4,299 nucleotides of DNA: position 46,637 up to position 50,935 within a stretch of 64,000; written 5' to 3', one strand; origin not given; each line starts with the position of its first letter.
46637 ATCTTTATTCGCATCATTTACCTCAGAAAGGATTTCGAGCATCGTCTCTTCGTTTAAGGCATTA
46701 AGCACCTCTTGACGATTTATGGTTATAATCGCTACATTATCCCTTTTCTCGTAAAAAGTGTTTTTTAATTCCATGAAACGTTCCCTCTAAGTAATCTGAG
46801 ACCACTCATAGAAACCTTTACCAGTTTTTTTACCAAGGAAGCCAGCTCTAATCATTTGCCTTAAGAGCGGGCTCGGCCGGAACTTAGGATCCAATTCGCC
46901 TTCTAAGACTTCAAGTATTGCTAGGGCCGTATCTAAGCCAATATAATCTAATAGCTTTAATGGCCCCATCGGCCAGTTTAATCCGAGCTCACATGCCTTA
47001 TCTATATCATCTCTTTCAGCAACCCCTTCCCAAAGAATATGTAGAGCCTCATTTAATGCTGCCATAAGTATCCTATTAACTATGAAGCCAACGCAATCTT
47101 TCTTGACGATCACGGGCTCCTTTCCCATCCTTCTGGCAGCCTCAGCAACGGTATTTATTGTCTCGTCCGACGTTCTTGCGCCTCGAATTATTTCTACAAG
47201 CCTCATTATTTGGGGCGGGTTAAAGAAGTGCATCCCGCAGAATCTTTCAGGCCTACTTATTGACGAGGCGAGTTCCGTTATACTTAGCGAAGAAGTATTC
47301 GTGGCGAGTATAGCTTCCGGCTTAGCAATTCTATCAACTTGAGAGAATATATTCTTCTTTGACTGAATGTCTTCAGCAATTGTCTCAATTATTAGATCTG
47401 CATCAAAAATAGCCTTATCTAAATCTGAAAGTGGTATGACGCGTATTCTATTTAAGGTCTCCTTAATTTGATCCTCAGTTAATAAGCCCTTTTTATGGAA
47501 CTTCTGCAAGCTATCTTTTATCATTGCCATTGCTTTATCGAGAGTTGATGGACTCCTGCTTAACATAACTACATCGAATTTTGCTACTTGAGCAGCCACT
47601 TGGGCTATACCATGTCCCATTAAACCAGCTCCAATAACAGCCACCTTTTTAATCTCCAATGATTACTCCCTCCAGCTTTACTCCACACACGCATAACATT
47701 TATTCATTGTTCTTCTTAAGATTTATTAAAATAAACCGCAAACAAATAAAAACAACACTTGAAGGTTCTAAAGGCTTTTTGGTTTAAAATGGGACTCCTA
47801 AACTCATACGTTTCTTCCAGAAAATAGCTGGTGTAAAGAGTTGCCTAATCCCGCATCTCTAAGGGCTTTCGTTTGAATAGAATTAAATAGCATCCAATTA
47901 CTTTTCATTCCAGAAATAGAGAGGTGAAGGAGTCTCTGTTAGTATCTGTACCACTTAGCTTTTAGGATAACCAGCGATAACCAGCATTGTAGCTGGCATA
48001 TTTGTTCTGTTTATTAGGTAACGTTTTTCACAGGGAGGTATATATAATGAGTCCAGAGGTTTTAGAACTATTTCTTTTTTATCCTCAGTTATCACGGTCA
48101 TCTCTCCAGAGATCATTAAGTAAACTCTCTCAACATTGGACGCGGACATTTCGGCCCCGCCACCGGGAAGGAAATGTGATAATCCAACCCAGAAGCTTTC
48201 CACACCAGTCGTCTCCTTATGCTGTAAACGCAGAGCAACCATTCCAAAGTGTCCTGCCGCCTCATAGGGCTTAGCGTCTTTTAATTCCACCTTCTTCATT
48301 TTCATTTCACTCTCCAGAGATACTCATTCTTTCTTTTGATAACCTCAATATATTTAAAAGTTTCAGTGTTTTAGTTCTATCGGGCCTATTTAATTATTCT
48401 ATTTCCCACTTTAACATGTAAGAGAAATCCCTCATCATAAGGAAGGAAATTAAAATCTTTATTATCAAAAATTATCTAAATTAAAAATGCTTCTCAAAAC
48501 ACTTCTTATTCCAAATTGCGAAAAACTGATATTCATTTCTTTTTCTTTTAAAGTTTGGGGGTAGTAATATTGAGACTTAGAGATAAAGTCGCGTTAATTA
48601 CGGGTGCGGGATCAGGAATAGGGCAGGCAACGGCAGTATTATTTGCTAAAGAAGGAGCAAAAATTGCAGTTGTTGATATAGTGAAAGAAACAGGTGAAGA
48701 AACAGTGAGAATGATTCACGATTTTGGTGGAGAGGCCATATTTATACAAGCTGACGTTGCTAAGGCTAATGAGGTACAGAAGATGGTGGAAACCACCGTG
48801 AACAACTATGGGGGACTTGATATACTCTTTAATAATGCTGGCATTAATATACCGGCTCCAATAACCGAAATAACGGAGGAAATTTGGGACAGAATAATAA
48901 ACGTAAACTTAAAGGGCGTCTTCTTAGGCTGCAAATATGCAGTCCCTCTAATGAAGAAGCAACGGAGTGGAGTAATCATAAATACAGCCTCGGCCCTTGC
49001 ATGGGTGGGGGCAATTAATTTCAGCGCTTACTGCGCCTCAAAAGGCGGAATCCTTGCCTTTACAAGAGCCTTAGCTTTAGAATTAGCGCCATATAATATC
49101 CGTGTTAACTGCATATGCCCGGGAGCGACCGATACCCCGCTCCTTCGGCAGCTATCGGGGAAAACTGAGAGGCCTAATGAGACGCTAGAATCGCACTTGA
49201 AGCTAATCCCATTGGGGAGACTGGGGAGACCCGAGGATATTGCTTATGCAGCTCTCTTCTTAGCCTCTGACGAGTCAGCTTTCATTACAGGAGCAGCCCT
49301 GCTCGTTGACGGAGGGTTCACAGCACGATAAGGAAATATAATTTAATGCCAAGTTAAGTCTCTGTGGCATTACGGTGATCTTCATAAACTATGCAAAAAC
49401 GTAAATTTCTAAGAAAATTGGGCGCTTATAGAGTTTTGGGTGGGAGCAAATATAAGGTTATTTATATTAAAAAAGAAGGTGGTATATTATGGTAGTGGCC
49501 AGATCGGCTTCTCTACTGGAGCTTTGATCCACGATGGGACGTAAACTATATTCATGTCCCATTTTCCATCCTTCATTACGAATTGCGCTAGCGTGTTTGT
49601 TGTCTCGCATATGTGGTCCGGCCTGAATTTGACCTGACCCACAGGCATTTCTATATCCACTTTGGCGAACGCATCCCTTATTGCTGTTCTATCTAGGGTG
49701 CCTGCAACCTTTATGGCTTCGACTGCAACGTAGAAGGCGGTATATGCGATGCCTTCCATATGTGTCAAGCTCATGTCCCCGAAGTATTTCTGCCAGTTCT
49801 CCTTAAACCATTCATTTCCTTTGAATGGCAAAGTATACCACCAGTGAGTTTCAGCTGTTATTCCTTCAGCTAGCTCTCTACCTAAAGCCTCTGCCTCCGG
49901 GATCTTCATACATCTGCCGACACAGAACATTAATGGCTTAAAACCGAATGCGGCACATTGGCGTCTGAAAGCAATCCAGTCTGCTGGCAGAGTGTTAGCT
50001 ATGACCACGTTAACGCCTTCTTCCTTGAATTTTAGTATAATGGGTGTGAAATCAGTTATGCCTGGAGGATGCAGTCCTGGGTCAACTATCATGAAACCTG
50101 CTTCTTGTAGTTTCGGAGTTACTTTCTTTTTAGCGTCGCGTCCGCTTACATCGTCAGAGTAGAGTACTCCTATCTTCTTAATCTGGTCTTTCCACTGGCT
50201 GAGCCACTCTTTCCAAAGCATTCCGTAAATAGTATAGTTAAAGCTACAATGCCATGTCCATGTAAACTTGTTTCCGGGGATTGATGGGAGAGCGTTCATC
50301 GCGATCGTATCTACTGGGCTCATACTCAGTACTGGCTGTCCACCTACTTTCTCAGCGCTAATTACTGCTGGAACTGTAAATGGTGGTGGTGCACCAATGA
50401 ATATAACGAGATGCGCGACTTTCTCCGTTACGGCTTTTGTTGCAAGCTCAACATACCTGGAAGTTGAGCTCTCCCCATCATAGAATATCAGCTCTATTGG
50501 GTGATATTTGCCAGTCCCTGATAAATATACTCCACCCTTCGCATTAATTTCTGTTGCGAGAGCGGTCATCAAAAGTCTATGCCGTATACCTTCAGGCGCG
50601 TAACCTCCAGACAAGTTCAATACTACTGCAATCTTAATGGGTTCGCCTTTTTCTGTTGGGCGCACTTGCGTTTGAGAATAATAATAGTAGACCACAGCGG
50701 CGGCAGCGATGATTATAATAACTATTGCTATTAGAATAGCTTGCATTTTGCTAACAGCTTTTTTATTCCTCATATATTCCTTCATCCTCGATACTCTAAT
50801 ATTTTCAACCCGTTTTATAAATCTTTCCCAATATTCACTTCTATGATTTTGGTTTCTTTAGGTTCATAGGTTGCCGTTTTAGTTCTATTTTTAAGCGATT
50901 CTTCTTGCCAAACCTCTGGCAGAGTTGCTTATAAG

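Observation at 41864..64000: Candidate archaeal anaerobic methoxy-/polyhydroxy-aromatic degradation island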

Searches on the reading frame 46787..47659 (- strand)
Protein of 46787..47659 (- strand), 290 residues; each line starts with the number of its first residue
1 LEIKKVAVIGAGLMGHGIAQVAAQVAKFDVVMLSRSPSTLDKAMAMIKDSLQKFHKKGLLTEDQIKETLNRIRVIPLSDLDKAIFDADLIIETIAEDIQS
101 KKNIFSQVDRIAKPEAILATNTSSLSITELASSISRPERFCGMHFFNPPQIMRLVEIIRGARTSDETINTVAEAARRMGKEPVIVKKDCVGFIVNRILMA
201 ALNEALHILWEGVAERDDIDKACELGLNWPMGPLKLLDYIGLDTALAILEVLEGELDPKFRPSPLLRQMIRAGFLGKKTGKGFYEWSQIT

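Call 5: search_protein_families(library=pfam, proteins=[window:46787-47659:-], max_evalue=0.01)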
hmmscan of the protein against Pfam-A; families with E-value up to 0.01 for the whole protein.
window:46787-47659:- (290 aa): 8 families
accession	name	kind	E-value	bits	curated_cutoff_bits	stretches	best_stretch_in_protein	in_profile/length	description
PF02737.24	3HCDH_N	-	1.8e-66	223.9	22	1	5-188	1-179/180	3-hydroxyacyl-CoA dehydrogenase, NAD binding domain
PF00725.27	3HCDH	-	1.7e-32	112.2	22.1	1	191-286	1-97/97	3-hydroxyacyl-CoA dehydrogenase, C-terminal domain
PF07992.20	Pyr_redox_2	-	0.00025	21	26.1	1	4-91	143-232/291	Pyridine nucleotide-disulphide oxidoreductase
PF03807.23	F420_oxidored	-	0.0011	20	21.6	1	5-58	1-55/94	NADP oxidoreductase coenzyme F420-dependent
PF01488.26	Shikimate_DH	-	0.0012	19.3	24.3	0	4-47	13-56/138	Shikimate / quinate 5-dehydrogenase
PF01210.29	NAD_Gly3P_dh_N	-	0.0013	19.2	23.1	1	5-119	1-100/158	NAD-dependent glycerol-3-phosphate dehydrogenase N-terminus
PF03446.21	NAD_binding_2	-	0.0013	19.2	21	1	5-93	1-62/161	NAD binding domain of 6-phosphogluconate dehydrogenase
PF03435.24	Sacchrp_dh_NADP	-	0.0021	18.8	25.1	1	6-50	1-44/129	Saccharopine dehydrogenase NADP binding domain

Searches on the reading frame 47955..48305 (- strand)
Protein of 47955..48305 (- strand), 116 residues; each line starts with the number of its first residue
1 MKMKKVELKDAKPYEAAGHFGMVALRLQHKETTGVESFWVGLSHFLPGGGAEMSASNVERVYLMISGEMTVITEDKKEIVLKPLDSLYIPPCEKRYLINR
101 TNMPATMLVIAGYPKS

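Call 8: search_protein_families(library=pfam, proteins=[window:47955-48305:-], max_evalue=0.01)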
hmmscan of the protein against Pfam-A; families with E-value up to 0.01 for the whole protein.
window:47955-48305:- (116 aa): 2 families
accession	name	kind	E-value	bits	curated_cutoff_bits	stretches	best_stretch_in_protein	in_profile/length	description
PF07883.17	Cupin_2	-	2.3e-09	37.2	27.2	1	42-110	2-69/70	Cupin domain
PF05899.18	Cupin_3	-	0.0053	16.9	23.5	1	49-91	17-58/74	EutQ-like cupin domain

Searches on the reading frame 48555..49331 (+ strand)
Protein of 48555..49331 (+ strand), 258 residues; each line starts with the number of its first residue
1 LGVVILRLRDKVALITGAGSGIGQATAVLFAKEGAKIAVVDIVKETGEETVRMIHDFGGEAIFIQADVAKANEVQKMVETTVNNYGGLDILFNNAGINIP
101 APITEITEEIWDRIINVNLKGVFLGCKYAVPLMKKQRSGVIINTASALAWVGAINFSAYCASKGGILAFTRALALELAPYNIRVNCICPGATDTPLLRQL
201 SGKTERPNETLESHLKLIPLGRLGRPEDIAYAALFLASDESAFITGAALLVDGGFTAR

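Call 5: search_protein_families(library=pfam, proteins=[window:48555-49331:+], max_evalue=0.01)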
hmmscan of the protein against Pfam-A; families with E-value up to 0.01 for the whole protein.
window:48555-49331:+ (258 aa): 5 families
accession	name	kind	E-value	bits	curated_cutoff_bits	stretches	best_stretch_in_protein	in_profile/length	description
PF13561.12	adh_short_C2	-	1.8e-72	244.2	27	1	17-256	1-236/236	Enoyl-(Acyl carrier protein) reductase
PF00106.31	adh_short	-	1.8e-65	220.5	26.6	1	11-201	1-191/195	short chain dehydrogenase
PF08659.16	KR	-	5.5e-10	39.9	22.6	1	13-164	3-154/180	KR domain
PF23441.1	SDR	-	6.8e-10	39.2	27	1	102-255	106-255/258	SDR-like rossmann domain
PF08643.16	DUF1776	-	0.00023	21.1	25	1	101-188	106-195/294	Fungal family of unknown function (DUF1776)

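Call 9: search_protein_families(library=ncbifam, proteins=[window:48555-49331:+], max_evalue=0.001)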
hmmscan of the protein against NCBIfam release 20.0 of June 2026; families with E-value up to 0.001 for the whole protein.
window:48555-49331:+ (258 aa): 233 families (the best 25 are shown)
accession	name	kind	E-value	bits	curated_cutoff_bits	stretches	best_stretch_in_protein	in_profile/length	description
NF004791.0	PRK06138.1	equivalog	1.1e-92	309.8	312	1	7-257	2-251/252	SDR family oxidoreductase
NF004818.0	PRK06172.1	equivalog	4.1e-88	295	336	1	7-257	4-252/253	SDR family oxidoreductase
NF005559.1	PRK07231.1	subfamily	2.1e-82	276.4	215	1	7-256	1-248/249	glucose 1-dehydrogenase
NF004198.0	PRK05653.1-3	equivalog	5.7e-75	252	296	1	8-255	5-246/248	3-oxoacyl-ACP reductase FabG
NF052558.1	MBtsdlDhBudC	equivalog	1.2e-73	247.8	270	1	9-257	2-243/250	meso-2,3-butanediol dehydrogenase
NF004713.0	PRK06057.1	equivalog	4.2e-73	246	404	1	6-257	5-251/257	3-oxoacyl-ACP reductase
NF009093.0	PRK12429.1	subfamily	2.9e-70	236.5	258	1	8-257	3-258/259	3-hydroxybutyrate dehydrogenase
NF006366.0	PRK08589.1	equivalog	4.4e-70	236.1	386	1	7-257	3-254/272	SDR family oxidoreductase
NF005681.0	PRK07478.1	subfamily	1.1e-69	234.6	267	1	7-256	3-250/254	SDR family oxidoreductase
NF004203.0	PRK05653.2-4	subfamily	4.7e-69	232.6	313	1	7-254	3-255/260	3-oxoacyl-ACP reductase FabG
NF009466.0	PRK12826.1-2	subfamily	7e-69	232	222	1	10-255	3-244/248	3-oxoacyl-ACP reductase FabG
NF009468.0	PRK12826.1-4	equivalog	9.4e-69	231.9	318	1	7-255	4-247/256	SDR family oxidoreductase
TIGR01830.1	3oxo_ACP_reduc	equivalog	9.6e-69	231.7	297.75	1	13-255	1-238/239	3-oxoacyl-[acyl-carrier-protein] reductase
NF053701.1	CsHdxCHCADhChcB2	equivalog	2.6e-68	230.2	350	1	8-257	1-244/245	cis-4-hydroxycyclohexanecarboxylate dehydrogenase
NF006493.1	PRK08936.1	subfamily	9.8e-68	228.2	420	1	8-256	5-251/261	glucose-1-dehydrogenase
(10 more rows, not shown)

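Call 43: search_solved_structures(query=window:48555-49331:+, max_evalue=1e-30)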
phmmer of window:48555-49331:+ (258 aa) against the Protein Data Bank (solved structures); distinct sequences matched with E-value up to 1e-30: 335 (the best 60 are shown).
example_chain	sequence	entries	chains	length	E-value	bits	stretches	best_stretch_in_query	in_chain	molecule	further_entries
4ni5_A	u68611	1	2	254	7.6e-69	234.7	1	6-257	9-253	Oxidoreductase, short-chain dehydrogenase/reductase family protein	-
2et6_A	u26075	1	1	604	3.3e-60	206.4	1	4-194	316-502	(3R)-hydroxyacyl-CoA dehydrogenase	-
8y7r_A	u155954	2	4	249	6.8e-60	205.4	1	8-257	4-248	NAD(P)-dependent dehydrogenase (Short-subunit alcohol dehydrogenase family)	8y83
4dqx_A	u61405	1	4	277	2.4e-59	203.6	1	7-255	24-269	Probable oxidoreductase protein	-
5itv_A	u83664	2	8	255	2e-58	200.6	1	5-257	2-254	Dihydroanticapsin 7-dehydrogenase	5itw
5x8h_A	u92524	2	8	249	1.1e-57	198.2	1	8-257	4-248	Short-chain dehydrogenase reductase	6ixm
7djs_A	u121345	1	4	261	4.5e-56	192.9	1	8-257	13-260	SDR family oxidoreductase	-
4nbu_A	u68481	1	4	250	1.7e-53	184.4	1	6-255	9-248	3-oxoacyl-(Acyl-carrier-protein) reductase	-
4wec_A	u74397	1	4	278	3.1e-53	183.6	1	6-256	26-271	Short chain dehydrogenase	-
3ay7_A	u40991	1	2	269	2.4e-52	180.7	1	7-256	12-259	Glucose 1-dehydrogenase 4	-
3aus_A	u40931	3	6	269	2.4e-52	180.7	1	7-256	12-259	Glucose 1-dehydrogenase 4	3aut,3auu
3ay6_A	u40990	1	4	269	2.4e-52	180.7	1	7-256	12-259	Glucose 1-dehydrogenase 4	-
8yai_A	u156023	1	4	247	3.7e-52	180.1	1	10-257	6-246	SDR family oxidoreductase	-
8yau_A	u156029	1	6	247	3.4e-51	176.9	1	10-257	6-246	SDR family oxidoreductase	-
8yav_A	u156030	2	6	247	4.7e-51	176.4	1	10-257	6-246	SDR family oxidoreductase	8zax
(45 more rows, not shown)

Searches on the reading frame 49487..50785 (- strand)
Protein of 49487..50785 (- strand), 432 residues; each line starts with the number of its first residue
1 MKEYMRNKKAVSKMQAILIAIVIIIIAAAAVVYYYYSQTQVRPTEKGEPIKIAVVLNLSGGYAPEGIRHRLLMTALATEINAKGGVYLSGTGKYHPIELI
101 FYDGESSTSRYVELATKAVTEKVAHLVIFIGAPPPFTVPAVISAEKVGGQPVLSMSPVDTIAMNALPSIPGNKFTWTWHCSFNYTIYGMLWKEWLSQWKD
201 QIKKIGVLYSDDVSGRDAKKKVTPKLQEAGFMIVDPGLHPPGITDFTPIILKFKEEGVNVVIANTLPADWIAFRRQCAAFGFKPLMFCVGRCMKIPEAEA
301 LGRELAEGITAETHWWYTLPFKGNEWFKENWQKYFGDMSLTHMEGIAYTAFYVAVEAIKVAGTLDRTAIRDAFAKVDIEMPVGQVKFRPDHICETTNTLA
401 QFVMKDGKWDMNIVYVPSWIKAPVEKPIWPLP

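Call 5: search_protein_families(library=pfam, proteins=[window:49487-50785:-], max_evalue=0.01)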
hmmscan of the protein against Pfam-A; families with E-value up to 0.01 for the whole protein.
window:49487-50785:- (432 aa): 2 families
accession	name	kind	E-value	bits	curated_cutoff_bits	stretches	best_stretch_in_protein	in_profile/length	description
PF13458.12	Peripla_BP_6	-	2.9e-50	172.3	31.7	1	49-403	1-339/343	Periplasmic binding protein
PF13433.12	Peripla_BP_5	-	6.5e-21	75.3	27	2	203-410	134-343/363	Periplasmic binding protein domain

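Call 78: search_solved_structures(query=window:49487-50785:-, max_evalue=0.00001)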
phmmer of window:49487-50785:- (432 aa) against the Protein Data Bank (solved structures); distinct sequences matched with E-value up to 0.00001: 8.
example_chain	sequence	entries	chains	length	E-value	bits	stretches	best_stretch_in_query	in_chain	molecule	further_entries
8hic_A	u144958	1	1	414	3e-14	56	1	210-410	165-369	Putative urea ABC transporter, substrate binding protein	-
7s6e_A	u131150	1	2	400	5.2e-14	55.3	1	210-400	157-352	Urea ABC transporter, periplasmic urea-binding protein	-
7s6f_A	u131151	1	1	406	6.5e-14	54.9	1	210-410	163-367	Putative urea ABC transporter, urea binding protein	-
8tg1_A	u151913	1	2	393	1.4e-13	53.8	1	45-391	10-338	Extracellular ligand-binding receptor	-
8wch_A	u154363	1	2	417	9.6e-07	31.3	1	199-411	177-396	Probable Leu/Ile/Val-binding protein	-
4xfk_A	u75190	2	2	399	1.4e-06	30.7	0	215-391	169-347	Putative branched chain amino acid ABC transporter, periplasmic amino acid-binding protein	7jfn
3i09_A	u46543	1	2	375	5.9e-06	28.7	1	209-379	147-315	Periplasmic branched-chain amino acid-binding protein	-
4zpj_A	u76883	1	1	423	6.5e-06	28.6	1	44-400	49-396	Extracellular ligand-binding receptor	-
